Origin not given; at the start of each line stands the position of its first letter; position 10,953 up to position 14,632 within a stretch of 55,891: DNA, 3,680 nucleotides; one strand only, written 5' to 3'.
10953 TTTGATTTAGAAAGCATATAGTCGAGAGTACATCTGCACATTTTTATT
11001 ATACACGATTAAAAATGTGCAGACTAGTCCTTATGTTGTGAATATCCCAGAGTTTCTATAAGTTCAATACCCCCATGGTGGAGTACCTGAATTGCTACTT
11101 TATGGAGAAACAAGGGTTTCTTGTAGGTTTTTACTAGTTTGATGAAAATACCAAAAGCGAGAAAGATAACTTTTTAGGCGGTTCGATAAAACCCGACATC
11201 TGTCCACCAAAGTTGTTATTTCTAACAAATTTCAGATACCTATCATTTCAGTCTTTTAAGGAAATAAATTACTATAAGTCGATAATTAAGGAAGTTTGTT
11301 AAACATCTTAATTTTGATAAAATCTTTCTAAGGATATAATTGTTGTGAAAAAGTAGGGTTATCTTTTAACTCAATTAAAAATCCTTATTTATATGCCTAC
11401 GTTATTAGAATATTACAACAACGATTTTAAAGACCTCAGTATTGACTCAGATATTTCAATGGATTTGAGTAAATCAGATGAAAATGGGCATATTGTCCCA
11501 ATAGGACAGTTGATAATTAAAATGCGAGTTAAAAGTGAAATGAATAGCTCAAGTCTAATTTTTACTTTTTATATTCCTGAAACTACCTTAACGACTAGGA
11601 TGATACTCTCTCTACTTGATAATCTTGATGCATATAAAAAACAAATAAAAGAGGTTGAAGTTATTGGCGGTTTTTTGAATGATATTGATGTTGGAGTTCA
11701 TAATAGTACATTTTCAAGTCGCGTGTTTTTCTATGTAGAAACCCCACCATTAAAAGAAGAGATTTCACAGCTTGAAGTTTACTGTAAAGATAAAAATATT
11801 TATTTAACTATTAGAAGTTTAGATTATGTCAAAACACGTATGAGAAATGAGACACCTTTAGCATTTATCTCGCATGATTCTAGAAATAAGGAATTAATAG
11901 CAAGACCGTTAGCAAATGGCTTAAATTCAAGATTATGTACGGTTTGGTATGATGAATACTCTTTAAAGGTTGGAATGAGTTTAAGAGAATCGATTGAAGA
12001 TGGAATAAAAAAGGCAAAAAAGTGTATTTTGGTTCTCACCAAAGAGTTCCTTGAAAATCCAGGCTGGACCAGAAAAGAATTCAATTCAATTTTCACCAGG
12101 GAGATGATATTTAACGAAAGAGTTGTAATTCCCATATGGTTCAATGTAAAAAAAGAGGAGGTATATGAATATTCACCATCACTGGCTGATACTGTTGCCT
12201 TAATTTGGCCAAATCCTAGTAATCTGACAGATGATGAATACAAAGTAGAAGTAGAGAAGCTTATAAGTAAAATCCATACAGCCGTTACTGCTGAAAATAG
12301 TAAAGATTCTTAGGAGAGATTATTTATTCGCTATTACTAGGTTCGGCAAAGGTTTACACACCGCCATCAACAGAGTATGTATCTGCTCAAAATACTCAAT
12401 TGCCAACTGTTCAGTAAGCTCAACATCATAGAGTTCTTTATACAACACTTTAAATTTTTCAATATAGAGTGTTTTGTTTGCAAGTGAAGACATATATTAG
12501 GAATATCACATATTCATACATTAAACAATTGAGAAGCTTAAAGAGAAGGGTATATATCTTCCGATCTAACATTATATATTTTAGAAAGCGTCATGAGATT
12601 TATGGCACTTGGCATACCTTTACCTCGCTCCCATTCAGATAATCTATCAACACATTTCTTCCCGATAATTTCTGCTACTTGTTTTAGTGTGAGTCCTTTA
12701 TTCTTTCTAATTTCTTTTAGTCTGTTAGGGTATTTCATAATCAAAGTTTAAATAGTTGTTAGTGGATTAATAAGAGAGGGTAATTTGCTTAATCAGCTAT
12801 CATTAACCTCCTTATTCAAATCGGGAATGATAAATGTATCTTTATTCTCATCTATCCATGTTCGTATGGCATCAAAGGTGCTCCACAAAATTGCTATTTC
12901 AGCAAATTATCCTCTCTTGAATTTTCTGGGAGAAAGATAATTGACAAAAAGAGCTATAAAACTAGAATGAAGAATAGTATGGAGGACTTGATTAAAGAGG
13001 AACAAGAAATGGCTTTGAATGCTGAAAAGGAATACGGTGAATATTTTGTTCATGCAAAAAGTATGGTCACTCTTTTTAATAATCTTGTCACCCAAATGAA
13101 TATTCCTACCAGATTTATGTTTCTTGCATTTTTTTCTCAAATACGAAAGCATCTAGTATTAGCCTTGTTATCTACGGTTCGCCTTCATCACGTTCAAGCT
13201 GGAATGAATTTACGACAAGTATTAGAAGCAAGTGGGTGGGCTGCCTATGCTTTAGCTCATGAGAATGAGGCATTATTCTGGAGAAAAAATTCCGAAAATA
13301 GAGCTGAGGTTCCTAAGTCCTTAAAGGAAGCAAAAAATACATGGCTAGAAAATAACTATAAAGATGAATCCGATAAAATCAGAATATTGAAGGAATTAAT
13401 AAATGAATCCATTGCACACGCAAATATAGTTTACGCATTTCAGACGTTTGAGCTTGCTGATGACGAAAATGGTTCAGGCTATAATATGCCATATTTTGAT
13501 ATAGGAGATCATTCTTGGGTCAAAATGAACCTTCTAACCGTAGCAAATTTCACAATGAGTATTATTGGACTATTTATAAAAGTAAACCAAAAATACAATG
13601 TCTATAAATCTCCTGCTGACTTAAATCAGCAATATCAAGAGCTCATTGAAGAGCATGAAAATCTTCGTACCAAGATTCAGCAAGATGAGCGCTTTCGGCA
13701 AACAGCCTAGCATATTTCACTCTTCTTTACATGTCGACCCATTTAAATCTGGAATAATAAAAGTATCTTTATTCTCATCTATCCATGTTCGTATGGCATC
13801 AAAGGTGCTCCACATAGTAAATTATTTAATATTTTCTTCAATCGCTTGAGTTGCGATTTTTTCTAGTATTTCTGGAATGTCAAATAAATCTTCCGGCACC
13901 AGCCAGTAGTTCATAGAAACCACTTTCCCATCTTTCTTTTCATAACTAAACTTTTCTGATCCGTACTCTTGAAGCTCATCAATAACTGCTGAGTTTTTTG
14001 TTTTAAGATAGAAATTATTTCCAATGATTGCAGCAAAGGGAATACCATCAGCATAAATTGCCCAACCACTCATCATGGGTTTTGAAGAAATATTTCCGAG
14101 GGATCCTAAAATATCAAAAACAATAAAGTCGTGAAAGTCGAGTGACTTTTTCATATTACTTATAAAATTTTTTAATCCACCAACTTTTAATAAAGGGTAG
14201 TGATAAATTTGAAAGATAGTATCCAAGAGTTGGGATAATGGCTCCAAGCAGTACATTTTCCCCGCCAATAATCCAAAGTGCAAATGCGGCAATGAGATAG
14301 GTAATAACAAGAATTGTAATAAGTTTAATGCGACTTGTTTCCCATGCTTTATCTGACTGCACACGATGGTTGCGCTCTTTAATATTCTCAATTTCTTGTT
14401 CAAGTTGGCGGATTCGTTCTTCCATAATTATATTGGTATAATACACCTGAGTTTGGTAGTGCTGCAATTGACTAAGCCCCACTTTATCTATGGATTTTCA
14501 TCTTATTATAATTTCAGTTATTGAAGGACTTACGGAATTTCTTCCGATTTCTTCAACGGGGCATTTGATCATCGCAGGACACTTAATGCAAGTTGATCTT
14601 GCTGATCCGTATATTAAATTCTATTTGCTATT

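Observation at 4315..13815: Three direct copies of a gene-start segment bracket and subdivide a serine-recombinase island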

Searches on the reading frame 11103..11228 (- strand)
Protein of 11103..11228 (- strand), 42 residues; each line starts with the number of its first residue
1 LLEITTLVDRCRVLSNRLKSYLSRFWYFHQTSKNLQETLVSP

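Call 89: search_protein_representatives(protein=window:11103-11228:-)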
Query: 42 residues. Proteins with E-value up to 0.001 (for the whole library): 2; up to 1e-10: 1; up to 1e-30: 0. The best 2 are listed.
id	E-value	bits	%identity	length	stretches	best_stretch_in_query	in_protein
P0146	2.2e-11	57.6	41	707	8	4-36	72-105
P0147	3.5e-04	35.6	59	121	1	8-41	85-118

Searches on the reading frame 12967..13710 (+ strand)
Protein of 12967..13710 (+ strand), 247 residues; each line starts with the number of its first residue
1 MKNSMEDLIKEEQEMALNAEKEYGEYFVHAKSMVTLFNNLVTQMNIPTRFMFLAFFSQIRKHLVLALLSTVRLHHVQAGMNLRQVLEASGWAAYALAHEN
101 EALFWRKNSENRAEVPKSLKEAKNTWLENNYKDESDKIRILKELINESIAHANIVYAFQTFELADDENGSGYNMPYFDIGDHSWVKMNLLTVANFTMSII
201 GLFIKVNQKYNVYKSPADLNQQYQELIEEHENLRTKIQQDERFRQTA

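Call 7: search_protein_families(library=pfam, proteins=[window:12967-13710:+], max_evalue=0.01)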
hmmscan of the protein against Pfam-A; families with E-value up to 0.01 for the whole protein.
window:12967-13710:+ (247 aa): 0 families

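Call 8: search_protein_families(library=padloc, proteins=[window:12967-13710:+], max_evalue=0.01)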
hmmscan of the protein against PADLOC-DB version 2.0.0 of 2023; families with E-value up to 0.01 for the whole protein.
window:12967-13710:+ (247 aa): 0 families

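Call 43: find_encoding_contigs(protein=window:12967-13710:+, flank=10000, max_places=10)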
Protein window:12967-13710:+ (247 aa): no gene with exactly this product is on record in the collection.

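Call 44: search_protein_families(library=ncbifam, proteins=[window:12967-13710:+], max_evalue=0.01)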
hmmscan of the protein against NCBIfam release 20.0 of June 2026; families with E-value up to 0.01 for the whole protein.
window:12967-13710:+ (247 aa): 0 families

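Call 93: search_protein_families(library=padloc, proteins=[window:12979-13710:+], max_evalue=0.01)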
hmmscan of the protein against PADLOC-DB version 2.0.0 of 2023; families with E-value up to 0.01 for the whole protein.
window:12979-13710:+ (243 aa): 0 families
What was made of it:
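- Tried and rejected: It is not on record (call 43), and it has no family hit in Pfam, PADLOC or NCBIfam (calls 7, 8, 44, 93).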

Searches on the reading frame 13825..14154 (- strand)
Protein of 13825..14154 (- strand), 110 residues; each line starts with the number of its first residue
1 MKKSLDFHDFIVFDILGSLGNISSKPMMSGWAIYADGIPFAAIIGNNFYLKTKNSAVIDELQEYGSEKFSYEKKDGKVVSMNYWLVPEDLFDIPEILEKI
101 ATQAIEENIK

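Call 9: search_protein_families(library=pfam, proteins=[window:13825-14154:-], max_evalue=0.1)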
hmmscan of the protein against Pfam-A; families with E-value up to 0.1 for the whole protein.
seq(110 aa): 2 families
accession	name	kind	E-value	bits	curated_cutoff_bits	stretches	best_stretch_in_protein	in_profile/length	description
PF04993.18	TfoX_N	-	1.8e-19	70.1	30.1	1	14-106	1-89/91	TfoX N-terminal domain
PF24990.1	PAS_13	-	0.052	14.3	27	1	63-96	103-136/143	ERT1/acuK family PAS domain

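Call 10: find_encoding_contigs(protein=window:13825-14154:-, flank=10000, max_places=10)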
Protein seq(110 aa) (110 aa): 6 contigs read that carry it; 3 places shown.
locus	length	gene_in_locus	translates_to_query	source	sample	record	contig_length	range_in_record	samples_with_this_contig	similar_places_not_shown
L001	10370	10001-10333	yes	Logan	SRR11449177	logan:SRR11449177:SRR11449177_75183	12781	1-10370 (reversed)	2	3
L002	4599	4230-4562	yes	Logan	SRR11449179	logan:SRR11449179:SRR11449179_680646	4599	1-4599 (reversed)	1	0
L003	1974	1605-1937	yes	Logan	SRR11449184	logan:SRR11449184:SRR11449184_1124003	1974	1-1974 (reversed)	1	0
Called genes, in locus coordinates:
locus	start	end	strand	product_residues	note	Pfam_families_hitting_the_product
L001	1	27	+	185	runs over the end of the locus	-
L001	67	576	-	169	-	PF00293:NUDIX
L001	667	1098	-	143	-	PF00076:RRM_1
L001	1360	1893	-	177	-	-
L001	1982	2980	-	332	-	PF00512:HisKA, PF13581:HATPase_c_2 (weak), PF02518:HATPase_c, PF14501:HATPase_c_5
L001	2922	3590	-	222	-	PF00072:Response_reg, PF00486:Trans_reg_C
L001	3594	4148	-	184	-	PF01569:PAP2, PF14378:PAP2_3 (weak)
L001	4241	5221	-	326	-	PF00268:Ribonuc_red_sm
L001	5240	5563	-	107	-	PF07866:DUF1653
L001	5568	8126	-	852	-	PF03477:ATP-cone, PF00317:Ribonuc_red_lgN, PF02867:Ribonuc_red_lgC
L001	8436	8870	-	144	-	-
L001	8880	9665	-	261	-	PF02673:BacA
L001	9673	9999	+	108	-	-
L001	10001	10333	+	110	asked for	PF04993:TfoX_N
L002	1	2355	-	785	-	?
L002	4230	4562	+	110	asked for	PF04993:TfoX_N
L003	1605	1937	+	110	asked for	PF04993:TfoX_N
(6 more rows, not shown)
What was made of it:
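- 13822..14154 (-): TfoX_N gene (110 aa), the conserved right flank. Pfam TfoX_N E=1.8e-19 (call 9); call 10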

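Call 45: find_homologous_proteins(query=window:13825-14154:-, max_evalue=1e-10)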
Query seq(110 aa) (110 aa): 24 proteins with E <= 1e-10 among 39 candidates.
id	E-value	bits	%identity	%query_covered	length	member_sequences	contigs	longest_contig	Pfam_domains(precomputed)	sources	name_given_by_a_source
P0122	2.5e-66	238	100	100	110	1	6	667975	PF04993.19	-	-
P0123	5.0e-42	160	64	100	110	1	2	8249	PF04993.19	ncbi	-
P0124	3.6e-41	157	65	100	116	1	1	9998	PF04993.19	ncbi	-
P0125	1.2e-40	156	62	100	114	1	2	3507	PF04993.19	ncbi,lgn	-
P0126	2.6e-38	148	62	100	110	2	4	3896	PF04993.19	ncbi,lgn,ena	-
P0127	2.3e-36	142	59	100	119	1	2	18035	PF04993.19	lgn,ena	-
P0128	1.0e-32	130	57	95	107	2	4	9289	PF04993.19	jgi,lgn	-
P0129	6.0e-32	128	56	95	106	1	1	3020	PF04993.19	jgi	-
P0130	7.8e-32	127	54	98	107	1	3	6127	PF04993.19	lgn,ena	-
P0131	1.0e-31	127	54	98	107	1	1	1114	PF04993.19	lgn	-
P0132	2.1e-31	126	55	98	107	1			PF04993.19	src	-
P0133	6.0e-31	124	54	95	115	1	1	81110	PF04993.19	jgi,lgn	jgi:DNA transformation protein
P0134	8.5e-31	124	53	96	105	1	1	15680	PF04993.19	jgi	-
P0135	2.2e-30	123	53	96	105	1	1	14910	PF04993.19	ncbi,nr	ncbi:MAG: TfoX/Sxy family protein [bacterium]|nr:TfoX/Sxy family protein [bacterium]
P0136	4.9e-30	121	54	97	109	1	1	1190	PF04993.19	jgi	jgi:TfoX/Sxy family transcriptional regulator of competence genes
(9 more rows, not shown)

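Call 46: find_encoding_contigs(protein=P0124, flank=10000, max_places=2)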
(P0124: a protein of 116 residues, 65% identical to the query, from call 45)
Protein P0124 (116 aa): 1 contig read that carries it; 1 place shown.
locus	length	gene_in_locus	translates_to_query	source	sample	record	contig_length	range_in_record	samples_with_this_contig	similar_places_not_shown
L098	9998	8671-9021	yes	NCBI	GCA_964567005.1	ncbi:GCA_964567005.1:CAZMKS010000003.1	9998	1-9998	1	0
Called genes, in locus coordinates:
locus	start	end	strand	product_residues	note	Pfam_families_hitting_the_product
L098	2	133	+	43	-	?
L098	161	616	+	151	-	-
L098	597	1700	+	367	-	PF00006:ATP-synt_ab, PF00306:ATP-synt_ab_C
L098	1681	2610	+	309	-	PF00231:ATP-synt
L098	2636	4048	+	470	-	-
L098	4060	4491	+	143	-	PF02823:ATP-synt_DE_N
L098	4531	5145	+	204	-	PF13483:Lactamase_B_3 (weak)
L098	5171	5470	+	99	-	-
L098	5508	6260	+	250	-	PF00565:SNase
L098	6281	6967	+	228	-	-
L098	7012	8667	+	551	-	PF03266:NTPase_1 (faint), PF05970:PIF1, PF07728:AAA_5 (weak), PF13245:AAA_19, PF13401:AAA_22 (weak), PF13604:AAA_30, PF14493:HTH_40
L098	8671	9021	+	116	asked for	PF04993:TfoX_N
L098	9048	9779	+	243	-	-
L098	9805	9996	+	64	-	?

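Call 47: find_encoding_contigs(protein=P0123, flank=10000, max_places=2)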
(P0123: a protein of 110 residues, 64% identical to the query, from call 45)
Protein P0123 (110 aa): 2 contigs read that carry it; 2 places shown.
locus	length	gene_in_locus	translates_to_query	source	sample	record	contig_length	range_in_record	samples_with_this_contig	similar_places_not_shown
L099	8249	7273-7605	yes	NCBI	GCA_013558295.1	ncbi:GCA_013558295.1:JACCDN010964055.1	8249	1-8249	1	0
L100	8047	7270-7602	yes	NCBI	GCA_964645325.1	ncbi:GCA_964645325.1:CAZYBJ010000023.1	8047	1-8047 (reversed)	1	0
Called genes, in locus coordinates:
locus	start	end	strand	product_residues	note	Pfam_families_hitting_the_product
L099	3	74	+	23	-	?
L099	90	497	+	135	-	PF03073:TspO_MBR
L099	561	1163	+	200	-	PF09335:VTT_dom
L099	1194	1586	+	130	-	PF01641:SelR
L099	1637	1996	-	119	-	-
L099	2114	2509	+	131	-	PF09945:DUF2177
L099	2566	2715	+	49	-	-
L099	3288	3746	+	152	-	-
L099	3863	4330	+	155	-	-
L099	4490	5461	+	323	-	PF13310:Virulence_RhuM, PF02661:Fic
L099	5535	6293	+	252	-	PF01145:Band_7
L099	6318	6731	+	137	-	-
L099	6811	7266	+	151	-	-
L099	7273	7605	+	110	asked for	PF04993:TfoX_N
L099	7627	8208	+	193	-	PF06821:Ser_hydrolase, PF00561:Abhydrolase_1 (faint)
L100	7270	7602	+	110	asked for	PF04993:TfoX_N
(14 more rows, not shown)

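Call 48: find_encoding_contigs(protein=P0127, flank=10000, max_places=2)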
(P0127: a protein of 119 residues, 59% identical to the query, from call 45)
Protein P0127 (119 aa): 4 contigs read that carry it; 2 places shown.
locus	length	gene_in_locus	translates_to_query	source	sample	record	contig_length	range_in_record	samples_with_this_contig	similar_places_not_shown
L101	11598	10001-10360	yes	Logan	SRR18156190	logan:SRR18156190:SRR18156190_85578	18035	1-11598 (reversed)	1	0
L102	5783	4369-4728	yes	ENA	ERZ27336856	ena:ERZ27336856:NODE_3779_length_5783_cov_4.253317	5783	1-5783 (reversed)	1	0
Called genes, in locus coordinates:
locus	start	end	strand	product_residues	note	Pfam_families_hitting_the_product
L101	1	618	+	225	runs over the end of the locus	-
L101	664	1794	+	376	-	PF07907:YibE_F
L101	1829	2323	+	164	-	-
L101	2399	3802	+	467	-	PF16715:CDPS, PF00497:SBP_bac_3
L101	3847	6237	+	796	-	PF00059:Lectin_C, PF13205:Big_5, PF16656:Pur_ac_phosph_N (weak), PF01471:PG_binding_1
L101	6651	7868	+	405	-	PF00270:DEAD, PF04851:ResIII (weak), PF16203:ERCC3_RAD25_C (weak), PF00271:Helicase_C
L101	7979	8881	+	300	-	PF00389:2-Hacid_dh (weak), PF02826:2-Hacid_dh_C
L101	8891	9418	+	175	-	-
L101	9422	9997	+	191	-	PF06821:Ser_hydrolase, PF00561:Abhydrolase_1 (weak)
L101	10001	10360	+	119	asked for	PF04993:TfoX_N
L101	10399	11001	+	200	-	PF09335:VTT_dom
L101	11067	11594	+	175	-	PF01936:NYN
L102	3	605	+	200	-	?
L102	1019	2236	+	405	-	PF00270:DEAD, PF04851:ResIII (weak), PF16203:ERCC3_RAD25_C (weak), PF00271:Helicase_C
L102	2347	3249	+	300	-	PF00389:2-Hacid_dh (weak), PF02826:2-Hacid_dh_C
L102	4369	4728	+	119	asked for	PF04993:TfoX_N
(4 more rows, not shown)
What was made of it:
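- Tried and rejected: The nearest TfoX_N relatives (59-65% identity) have different neighbours, so they are uninformative (calls 45-48).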

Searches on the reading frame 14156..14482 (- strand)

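Call 9: search_protein_families(library=pfam, proteins=[window:14156-14482:-], max_evalue=0.1)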
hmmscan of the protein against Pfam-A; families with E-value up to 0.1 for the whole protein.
window:14156-14482:- (108 aa): 5 families
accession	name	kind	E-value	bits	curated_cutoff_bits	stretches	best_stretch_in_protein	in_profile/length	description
PF12794.12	MscS_TM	-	0.018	14.4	28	1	25-71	19-65/339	Mechanosensitive ion channel inner membrane domain 1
PF11026.13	DUF2721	-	0.02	15.2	28.3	1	22-69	27-77/129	Protein of unknown function (DUF2721)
PF12325.13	TMF_TATA_bd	-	0.043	14.4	29.1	1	20-46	17-43/115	TATA element modulatory factor 1 TATA binding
PF20225.4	DUF6584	-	0.081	13.4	27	1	19-74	105-166/171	Family of unknown function (DUF6584)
PF06698.16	DUF1192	-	0.082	13.5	25.5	0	21-45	26-50/58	Protein of unknown function (DUF1192)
